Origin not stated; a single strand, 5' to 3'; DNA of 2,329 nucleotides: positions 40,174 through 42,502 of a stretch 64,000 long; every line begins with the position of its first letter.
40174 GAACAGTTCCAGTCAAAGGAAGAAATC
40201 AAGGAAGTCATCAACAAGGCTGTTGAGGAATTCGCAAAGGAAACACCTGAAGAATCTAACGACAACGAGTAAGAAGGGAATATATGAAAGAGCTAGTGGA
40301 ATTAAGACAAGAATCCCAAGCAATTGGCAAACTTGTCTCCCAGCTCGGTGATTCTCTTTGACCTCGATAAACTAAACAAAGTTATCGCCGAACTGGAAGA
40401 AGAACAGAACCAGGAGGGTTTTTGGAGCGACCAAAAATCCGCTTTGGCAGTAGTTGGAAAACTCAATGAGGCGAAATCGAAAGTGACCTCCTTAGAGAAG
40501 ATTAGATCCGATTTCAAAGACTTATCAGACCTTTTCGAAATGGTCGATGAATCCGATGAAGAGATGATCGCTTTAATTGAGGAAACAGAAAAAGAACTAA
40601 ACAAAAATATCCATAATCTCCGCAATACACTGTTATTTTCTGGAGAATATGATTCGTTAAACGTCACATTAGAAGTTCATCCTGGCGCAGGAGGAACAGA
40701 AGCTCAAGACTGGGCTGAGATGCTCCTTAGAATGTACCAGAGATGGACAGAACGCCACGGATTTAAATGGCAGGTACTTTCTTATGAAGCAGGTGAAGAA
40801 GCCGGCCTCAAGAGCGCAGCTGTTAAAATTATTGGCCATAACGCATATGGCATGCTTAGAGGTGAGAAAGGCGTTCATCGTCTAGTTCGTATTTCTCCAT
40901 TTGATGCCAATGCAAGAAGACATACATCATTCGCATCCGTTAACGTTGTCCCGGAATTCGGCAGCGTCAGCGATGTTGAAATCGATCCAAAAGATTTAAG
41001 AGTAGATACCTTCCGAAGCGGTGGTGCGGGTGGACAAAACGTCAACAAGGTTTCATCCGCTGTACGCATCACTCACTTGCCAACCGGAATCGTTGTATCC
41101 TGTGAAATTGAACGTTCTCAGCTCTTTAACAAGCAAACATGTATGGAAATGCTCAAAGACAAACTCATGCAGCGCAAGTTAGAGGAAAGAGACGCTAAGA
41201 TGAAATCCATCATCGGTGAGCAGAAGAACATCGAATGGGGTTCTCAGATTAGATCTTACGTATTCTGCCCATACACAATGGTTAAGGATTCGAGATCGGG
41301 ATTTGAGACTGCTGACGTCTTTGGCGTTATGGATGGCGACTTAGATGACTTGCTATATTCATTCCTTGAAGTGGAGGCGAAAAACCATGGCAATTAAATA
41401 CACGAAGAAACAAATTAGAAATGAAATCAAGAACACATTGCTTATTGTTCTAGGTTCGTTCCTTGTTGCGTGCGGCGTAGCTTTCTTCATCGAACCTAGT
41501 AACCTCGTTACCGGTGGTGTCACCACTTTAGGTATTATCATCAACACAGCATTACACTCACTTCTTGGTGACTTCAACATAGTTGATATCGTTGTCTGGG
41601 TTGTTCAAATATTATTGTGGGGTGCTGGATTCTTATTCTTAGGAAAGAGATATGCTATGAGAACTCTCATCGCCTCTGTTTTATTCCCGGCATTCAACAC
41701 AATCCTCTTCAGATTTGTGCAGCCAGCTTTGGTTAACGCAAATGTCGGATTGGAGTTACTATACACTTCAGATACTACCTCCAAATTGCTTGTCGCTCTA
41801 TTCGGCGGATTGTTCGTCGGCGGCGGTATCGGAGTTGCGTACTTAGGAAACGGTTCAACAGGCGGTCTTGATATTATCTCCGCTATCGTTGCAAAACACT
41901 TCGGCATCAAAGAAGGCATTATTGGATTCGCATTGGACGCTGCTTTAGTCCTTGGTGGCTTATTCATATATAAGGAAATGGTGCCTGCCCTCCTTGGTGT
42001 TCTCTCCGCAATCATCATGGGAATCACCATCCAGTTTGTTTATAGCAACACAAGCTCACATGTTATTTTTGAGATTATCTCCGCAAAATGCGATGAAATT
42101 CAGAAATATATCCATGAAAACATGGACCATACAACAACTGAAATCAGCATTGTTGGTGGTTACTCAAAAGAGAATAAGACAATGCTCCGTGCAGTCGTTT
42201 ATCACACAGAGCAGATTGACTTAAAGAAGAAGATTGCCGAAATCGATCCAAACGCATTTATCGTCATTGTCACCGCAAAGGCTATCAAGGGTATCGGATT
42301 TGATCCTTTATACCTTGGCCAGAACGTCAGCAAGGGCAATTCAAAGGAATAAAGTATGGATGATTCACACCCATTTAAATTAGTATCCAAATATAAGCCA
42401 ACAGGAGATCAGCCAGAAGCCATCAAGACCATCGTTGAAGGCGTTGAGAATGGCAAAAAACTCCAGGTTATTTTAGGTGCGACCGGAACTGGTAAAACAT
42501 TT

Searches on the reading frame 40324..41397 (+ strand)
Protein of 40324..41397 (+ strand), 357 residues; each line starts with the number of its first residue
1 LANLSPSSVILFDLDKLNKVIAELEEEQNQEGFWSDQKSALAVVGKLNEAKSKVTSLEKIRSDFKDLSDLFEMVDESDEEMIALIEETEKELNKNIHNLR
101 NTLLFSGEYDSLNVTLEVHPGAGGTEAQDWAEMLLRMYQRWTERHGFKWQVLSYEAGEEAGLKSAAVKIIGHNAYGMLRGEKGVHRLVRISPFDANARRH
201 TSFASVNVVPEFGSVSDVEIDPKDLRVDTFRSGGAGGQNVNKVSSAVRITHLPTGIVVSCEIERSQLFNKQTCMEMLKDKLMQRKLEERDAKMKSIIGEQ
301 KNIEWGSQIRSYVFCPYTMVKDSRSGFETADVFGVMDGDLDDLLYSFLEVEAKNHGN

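Call 57: search_protein_families(library=pfam, proteins=[window:40324-41397:+], max_evalue=0.00001)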
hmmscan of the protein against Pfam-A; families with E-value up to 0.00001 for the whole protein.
window:40324-41397:+ (357 aa): 2 families
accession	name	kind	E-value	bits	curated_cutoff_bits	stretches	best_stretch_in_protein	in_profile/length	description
PF03462.23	PCRF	-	2.1e-58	197.8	24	1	19-206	3-194/194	PCRF domain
PF00472.26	RF-1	-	1.3e-39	135.2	35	1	217-324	4-116/116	RF-1 domain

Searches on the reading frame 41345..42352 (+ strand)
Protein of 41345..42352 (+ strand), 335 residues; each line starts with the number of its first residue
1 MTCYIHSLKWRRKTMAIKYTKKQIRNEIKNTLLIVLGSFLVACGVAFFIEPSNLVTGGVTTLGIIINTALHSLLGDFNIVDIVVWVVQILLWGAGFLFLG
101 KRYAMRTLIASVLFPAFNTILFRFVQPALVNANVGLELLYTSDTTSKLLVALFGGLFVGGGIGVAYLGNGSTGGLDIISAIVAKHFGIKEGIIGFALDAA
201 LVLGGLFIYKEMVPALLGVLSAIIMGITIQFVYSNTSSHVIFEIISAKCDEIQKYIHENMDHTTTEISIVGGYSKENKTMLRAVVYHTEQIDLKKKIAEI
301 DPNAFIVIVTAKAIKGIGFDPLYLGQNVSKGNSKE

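Call 57: search_protein_families(library=pfam, proteins=[window:41345-42352:+], max_evalue=0.00001)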
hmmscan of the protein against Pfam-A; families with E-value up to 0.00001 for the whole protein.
window:41345-42352:+ (335 aa): 2 families
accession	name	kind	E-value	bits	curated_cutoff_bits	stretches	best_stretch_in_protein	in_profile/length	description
PF02588.21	YitT_membrane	-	4.1e-37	128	24.3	1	31-256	2-204/205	Uncharacterised 5xTM membrane BCR, YitT family COG1284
PF10035.14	DUF2179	-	4.8e-13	49.2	22.8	1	263-316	2-55/55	Uncharacterized protein conserved in bacteria (DUF2179)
